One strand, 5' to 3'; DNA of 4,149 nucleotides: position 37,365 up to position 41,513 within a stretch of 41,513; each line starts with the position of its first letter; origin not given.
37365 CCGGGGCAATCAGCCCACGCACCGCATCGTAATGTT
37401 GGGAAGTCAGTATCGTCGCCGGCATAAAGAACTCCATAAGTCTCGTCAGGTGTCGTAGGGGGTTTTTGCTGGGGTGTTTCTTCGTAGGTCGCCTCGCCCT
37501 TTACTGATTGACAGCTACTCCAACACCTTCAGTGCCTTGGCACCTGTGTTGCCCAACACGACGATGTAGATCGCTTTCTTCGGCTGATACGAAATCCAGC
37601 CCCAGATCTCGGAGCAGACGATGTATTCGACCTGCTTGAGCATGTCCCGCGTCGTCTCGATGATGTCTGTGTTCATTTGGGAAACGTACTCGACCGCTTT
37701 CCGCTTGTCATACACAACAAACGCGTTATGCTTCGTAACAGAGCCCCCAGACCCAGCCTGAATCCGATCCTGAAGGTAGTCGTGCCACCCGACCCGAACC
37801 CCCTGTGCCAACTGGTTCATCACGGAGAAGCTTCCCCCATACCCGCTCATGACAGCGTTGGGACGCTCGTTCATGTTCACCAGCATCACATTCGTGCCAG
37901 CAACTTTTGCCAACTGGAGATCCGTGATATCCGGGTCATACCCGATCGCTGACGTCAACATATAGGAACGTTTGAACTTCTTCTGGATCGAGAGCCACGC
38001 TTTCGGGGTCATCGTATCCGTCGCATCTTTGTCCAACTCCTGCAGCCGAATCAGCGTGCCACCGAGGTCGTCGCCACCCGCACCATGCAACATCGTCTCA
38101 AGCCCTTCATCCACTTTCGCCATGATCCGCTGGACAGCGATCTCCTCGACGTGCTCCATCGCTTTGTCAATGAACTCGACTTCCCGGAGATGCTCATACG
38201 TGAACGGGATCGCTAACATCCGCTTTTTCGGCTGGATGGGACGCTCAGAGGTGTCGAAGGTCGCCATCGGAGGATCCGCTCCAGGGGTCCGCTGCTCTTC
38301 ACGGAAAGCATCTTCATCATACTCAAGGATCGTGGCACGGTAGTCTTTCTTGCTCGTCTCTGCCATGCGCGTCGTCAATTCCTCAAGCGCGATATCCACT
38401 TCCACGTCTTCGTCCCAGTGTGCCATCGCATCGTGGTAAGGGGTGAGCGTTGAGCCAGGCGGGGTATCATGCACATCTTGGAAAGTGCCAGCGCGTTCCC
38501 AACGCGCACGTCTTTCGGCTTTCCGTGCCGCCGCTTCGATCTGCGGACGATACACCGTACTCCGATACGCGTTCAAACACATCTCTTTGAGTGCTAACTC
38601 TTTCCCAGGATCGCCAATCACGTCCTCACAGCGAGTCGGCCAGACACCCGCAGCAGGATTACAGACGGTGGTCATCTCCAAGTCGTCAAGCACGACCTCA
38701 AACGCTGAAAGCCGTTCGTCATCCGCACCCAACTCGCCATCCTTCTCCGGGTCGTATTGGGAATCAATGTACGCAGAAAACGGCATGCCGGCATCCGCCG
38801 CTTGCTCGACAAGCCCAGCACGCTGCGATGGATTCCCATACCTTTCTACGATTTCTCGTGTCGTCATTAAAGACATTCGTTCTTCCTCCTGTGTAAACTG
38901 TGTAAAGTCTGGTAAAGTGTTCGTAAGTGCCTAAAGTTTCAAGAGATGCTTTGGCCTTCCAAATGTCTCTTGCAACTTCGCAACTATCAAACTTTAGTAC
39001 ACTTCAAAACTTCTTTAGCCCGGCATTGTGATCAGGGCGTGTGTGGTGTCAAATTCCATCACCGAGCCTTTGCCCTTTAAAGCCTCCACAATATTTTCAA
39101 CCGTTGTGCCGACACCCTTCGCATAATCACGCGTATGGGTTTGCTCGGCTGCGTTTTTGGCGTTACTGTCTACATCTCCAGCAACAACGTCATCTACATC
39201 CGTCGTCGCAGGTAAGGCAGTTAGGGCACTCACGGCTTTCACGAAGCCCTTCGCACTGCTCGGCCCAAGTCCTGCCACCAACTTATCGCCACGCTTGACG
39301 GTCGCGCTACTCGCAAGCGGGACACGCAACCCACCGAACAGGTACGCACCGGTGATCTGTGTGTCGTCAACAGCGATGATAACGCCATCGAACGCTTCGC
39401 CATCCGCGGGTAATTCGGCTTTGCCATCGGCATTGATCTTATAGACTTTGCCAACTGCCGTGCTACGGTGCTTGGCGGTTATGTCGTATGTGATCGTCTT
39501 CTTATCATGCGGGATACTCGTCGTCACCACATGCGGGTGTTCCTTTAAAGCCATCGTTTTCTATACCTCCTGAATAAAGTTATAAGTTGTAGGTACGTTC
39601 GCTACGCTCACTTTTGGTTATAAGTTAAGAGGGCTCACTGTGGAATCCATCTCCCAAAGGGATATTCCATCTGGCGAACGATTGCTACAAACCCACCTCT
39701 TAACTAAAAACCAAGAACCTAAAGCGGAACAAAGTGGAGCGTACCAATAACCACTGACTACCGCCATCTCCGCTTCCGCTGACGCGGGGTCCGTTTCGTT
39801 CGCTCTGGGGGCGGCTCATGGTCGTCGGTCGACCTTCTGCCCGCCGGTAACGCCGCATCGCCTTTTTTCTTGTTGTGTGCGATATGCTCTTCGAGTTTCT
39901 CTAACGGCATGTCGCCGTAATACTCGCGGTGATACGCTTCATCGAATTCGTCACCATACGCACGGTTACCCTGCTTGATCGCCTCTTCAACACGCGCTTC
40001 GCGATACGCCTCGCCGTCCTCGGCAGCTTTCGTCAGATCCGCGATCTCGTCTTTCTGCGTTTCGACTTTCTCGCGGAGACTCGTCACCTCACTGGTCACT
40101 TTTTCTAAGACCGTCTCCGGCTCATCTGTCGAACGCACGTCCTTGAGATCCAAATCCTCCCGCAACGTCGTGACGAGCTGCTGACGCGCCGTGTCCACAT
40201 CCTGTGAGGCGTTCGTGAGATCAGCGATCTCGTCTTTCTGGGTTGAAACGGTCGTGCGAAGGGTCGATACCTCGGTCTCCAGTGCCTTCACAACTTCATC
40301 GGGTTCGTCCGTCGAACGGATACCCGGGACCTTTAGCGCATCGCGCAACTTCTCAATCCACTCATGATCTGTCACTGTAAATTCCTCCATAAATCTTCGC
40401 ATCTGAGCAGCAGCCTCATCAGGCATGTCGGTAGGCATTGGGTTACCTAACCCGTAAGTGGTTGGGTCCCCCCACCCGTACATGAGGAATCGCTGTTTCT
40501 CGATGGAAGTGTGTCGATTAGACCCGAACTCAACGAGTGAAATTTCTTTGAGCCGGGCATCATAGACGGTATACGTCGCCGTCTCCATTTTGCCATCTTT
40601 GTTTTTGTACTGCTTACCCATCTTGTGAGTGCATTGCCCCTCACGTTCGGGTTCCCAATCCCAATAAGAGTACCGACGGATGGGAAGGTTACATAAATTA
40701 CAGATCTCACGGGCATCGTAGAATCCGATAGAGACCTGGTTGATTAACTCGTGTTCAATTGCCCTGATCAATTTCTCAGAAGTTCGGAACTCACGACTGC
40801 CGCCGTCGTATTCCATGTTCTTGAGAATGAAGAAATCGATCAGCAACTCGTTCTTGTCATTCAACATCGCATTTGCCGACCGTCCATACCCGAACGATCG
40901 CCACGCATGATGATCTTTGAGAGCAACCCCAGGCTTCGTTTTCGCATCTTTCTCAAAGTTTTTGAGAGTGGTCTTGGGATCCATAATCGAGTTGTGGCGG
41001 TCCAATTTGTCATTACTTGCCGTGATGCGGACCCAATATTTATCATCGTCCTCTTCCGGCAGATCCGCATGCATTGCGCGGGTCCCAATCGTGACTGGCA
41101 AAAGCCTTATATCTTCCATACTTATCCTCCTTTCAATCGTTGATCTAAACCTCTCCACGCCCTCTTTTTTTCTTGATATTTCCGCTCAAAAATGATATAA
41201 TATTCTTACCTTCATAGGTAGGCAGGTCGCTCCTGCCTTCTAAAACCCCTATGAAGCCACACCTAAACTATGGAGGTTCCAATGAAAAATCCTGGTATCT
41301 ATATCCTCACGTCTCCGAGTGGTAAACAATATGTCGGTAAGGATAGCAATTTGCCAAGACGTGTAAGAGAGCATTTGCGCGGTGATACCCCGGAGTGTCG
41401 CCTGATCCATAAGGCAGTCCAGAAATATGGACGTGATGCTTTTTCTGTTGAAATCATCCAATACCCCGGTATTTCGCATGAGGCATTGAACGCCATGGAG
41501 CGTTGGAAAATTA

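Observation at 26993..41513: Four GIY-YIG homing-endonuclease cassettes, all antisense to the phage late operon, each with its own 17-bp-spaced promoter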

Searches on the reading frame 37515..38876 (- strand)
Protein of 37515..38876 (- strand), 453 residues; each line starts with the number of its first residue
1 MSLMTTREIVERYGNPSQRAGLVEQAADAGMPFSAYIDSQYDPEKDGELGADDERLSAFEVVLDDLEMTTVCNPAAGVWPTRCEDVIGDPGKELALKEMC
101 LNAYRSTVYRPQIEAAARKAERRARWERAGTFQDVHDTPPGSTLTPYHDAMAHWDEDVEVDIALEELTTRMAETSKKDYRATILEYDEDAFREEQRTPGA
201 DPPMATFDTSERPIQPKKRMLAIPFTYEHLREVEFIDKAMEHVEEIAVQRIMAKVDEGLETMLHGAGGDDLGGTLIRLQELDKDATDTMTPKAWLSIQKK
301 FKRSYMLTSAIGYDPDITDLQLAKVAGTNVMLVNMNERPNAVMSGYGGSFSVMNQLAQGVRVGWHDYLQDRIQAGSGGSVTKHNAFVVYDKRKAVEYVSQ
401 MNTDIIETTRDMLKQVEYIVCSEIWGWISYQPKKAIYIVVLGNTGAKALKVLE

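Call 7: search_protein_families(library=phrogs, proteins=[window:37515-38876:-], max_evalue=0.01)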
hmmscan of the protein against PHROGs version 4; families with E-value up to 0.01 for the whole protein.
window:37515-38876:- (453 aa): 1 family
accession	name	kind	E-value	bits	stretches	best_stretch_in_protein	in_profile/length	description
phrog_3922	-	head and packaging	1.4e-12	48.6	1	162-426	104-345/362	major head protein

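Call 8: search_protein_families(library=pfam, proteins=[window:37515-38876:-], max_evalue=0.01)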
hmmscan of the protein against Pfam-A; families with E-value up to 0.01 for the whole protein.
window:37515-38876:- (453 aa): 0 families

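Call 17: find_related_loci(query=window:37515-38876:-, collection=viral_contigs, flank=10000)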
Query window:37515-38876:- (453 aa) in viral_contigs; peptide patterns used: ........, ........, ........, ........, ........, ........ (x = any residue, [..] = any of these).
31 stretches matched a pattern; 16 encode a relative of the query (tblastn E <= 1e-3); 14 distinct loci.
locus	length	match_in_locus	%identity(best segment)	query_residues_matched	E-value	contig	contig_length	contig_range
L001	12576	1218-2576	93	1-453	0e+0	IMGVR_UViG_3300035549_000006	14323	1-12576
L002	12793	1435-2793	95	1-453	0e+0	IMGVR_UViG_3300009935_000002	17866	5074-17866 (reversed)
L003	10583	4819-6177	92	1-453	0e+0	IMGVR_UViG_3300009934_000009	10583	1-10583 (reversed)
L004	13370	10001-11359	92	1-453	0e+0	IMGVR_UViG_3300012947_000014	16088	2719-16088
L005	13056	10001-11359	90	1-453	0e+0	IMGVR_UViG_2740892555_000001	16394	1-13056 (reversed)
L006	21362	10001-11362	90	1-453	0e+0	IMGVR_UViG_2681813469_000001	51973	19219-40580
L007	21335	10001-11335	76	1-442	0e+0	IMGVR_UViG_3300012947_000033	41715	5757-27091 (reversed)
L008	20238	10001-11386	75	1-453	0e+0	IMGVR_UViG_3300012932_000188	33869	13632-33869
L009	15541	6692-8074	74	1-453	0e+0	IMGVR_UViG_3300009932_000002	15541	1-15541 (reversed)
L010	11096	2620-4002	74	1-453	0e+0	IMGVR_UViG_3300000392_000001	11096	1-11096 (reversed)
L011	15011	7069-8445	74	3-453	0e+0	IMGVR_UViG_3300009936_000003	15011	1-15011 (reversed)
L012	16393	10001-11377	73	3-453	0e+0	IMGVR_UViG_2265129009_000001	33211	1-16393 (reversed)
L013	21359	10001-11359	92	1-453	0e+0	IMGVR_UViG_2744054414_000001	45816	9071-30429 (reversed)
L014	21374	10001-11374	74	1-453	0e+0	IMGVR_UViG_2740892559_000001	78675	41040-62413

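Call 18: search_dna_similar(query=window:37515-38876:-, collection=phages, mode=protein)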
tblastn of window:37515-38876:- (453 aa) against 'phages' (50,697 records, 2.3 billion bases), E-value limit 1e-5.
No match.
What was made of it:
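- Tried and rejected: Isolated phages: a tblastn of the major head protein against 50,697 phage records found nothing (call 18).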

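Call 32: find_related_loci(query=window:37515-38876:-, collection=genome_contigs, flank=10000)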
Query window:37515-38876:- (453 aa) in genome_contigs; peptide patterns used: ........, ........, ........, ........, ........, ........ (x = any residue, [..] = any of these).
55 stretches matched a pattern; 20 encode a relative of the query (tblastn E <= 1e-3); 18 distinct loci.
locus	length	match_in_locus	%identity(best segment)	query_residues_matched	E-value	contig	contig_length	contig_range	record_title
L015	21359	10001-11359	98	1-453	0e+0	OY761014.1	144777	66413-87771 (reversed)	MAG: Candidatus Poribacteria bacterium isolate b26c8cc1-2726-459c-8d02-9adedbaa8fd6 genome assembly, chromosome: 1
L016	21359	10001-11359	95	1-453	0e+0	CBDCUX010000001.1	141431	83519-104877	MAG: Candidatus Poribacteria bacterium isolate e6ba5316-27cc-4a72-bad8-a94c688688a0 genome assembly, contig: contig_1, w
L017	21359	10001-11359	93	1-453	0e+0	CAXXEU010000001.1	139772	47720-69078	MAG: Candidatus Poribacteria bacterium isolate 3e89c7d8-7361-487e-81cd-bcd86543e134 genome assembly, contig: contig_1, w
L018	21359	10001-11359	92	1-453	0e+0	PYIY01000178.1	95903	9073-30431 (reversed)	MAG: Candidatus Poribacteria bacterium isolate PCPOR4 Ga0207198_1178, whole genome shotgun sequence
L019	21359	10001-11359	92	1-453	0e+0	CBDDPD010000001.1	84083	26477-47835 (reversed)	MAG: Candidatus Poribacteria bacterium isolate eb1091dc-daf2-4aeb-812c-2eaa76c9e045 genome assembly, contig: contig_1, w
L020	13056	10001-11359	90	1-453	0e+0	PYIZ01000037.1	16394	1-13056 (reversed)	MAG: Candidatus Poribacteria bacterium isolate PCPOR2b Ga0206366_137, whole genome shotgun sequence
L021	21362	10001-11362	90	1-453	0e+0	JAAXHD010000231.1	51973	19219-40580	MAG: Candidatus Poribacteria bacterium isolate Plut_88880 unfiltered_Plut_88880_genomic_contig_214804, whole genome shot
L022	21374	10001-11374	79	1-453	0e+0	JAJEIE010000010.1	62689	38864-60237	MAG: Candidatus Poribacteria bacterium isolate p16x65bins.49 k141_77074, whole genome shotgun sequence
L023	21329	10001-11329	76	1-444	0e+0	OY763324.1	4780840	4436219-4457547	MAG: Candidatus Poribacteria bacterium isolate 3d2a48e4-3859-4b6e-83ef-b4ffa18775ef genome assembly, chromosome: 1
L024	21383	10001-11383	74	1-453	0e+0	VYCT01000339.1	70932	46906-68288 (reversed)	MAG: Candidatus Poribacteria bacterium isolate SB0675_bin_22 NODE_164_length_70932_cov_23.739760, whole genome shotgun s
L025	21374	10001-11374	74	1-453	0e+0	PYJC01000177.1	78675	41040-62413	MAG: Candidatus Poribacteria bacterium isolate PCPOR1 Ga0206387_1177, whole genome shotgun sequence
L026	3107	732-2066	77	3-448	0e+0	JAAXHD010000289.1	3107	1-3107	MAG: Candidatus Poribacteria bacterium isolate Plut_88880 unfiltered_Plut_88880_genomic_contig_1047220, whole genome sho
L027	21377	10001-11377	73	3-453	0e+0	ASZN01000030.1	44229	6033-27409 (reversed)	Candidatus Poribacteria bacterium WGA-3G POR3G_contig_29.30_C, whole genome shotgun sequence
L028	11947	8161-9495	76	1-448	0e+0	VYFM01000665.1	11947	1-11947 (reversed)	MAG: Candidatus Poribacteria bacterium isolate SB0677_bin_25 NODE_1932_length_11947_cov_9.460898, whole genome shotgun s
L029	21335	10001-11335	76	1-448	0e+0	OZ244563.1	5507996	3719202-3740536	MAG: Candidatus Poribacteria bacterium isolate ff81fa92-488d-40f9-821d-30cdc2806971 genome assembly, chromosome: 1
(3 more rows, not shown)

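Call 68: search_protein_families(library=pfam, proteins=[L001:10541-10912:-, L001:10905-12164:-, L006:16713-17933:-], max_evalue=0.001)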
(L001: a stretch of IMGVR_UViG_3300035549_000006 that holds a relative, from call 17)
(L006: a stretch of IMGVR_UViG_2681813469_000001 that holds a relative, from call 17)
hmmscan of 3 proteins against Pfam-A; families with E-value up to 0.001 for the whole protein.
L001:10541-10912:- (123 aa): 0 families

L001:10905-12164:- (419 aa): 4 families
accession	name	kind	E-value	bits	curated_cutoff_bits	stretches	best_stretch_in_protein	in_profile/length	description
PF01541.30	GIY-YIG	-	8.8e-12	45.6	22.6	1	3-81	2-74/78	GIY-YIG catalytic domain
PF07460.16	NUMOD3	-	2.6e-06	27.7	20.4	0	122-140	1-19/37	NUMOD3 motif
PF13613.12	HTH_Tnp_4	-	0.00014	21.9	27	0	334-348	31-45/53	Helix-turn-helix of DDE superfamily endonuclease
PF13384.12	HTH_23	-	0.0008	19.6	24.6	0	391-406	28-43/50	Homeodomain-like domain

L006:16713-17933:- (406 aa): 2 families
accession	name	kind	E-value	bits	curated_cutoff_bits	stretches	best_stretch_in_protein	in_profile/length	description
PF07282.18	Cas12f1-like_TNB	-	7.9e-22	77.6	26.3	1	308-375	1-60/60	Cas12f1-like, TNB domain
PF01385.25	OrfB_IS605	-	1.5e-15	57.9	30.5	1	181-296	2-119/120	Probable transposase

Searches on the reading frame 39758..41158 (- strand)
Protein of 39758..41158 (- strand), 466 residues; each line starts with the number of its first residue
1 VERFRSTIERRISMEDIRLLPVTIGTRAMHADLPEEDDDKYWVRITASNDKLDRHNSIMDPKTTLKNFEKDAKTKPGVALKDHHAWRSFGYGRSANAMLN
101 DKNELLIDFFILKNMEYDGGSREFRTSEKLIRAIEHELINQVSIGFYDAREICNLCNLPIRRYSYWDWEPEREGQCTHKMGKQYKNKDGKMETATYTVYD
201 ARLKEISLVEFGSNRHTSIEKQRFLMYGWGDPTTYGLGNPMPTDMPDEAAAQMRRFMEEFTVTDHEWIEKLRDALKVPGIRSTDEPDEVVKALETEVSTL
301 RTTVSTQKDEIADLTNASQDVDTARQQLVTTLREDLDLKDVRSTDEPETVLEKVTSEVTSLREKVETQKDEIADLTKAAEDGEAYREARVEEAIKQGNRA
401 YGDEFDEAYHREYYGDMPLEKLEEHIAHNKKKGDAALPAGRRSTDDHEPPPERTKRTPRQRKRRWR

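Call 8: search_protein_families(library=pfam, proteins=[window:39758-41158:-], max_evalue=0.01)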
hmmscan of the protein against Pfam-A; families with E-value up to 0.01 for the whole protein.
window:39758-41158:- (466 aa): 5 families
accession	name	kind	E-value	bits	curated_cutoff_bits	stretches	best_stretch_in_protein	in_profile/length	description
PF20878.2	REST_helical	-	0.00019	22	27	0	341-382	17-59/65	Helical region in REST corepressor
PF07160.18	SKA1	-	0.0017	18.7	29.6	1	256-387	2-131/243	Spindle and kinetochore-associated protein 1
PF18504.6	Csm1_N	-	0.0057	17.4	26.3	0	346-381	17-52/70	Csm1 N-terminal domain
PF05478.16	Prominin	-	0.0063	15.1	34.3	0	302-428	625-747/799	Prominin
PF04586.22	Peptidase_S78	-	0.0079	16.8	21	0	191-221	124-154/165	Caudovirus prohead serine protease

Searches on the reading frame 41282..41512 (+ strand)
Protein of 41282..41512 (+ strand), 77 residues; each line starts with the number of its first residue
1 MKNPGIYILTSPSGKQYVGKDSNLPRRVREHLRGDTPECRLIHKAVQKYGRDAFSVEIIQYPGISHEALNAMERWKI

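Call 5: search_protein_families(library=pfam, proteins=[window:41282-41512:+], max_evalue=0.01)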
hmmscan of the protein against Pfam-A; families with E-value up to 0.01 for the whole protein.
window:41282-41512:+ (77 aa): 1 family
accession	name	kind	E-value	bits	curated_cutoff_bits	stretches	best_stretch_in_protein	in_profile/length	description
PF01541.30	GIY-YIG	-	6.4e-07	30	22.6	1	4-60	2-53/78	GIY-YIG catalytic domain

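Call 6: search_protein_families(library=phrogs, proteins=[window:41282-41512:+], max_evalue=0.001)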
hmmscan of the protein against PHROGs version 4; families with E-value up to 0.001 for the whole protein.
window:41282-41512:+ (77 aa): 2 families
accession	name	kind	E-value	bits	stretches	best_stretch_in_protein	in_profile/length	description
phrog_314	-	DNA, RNA and nucleotide metabolism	1.9e-12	48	1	1-61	176-235/574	homing endonuclease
phrog_7168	-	DNA, RNA and nucleotide metabolism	9.6e-07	29.5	1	13-62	12-65/284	homing endonuclease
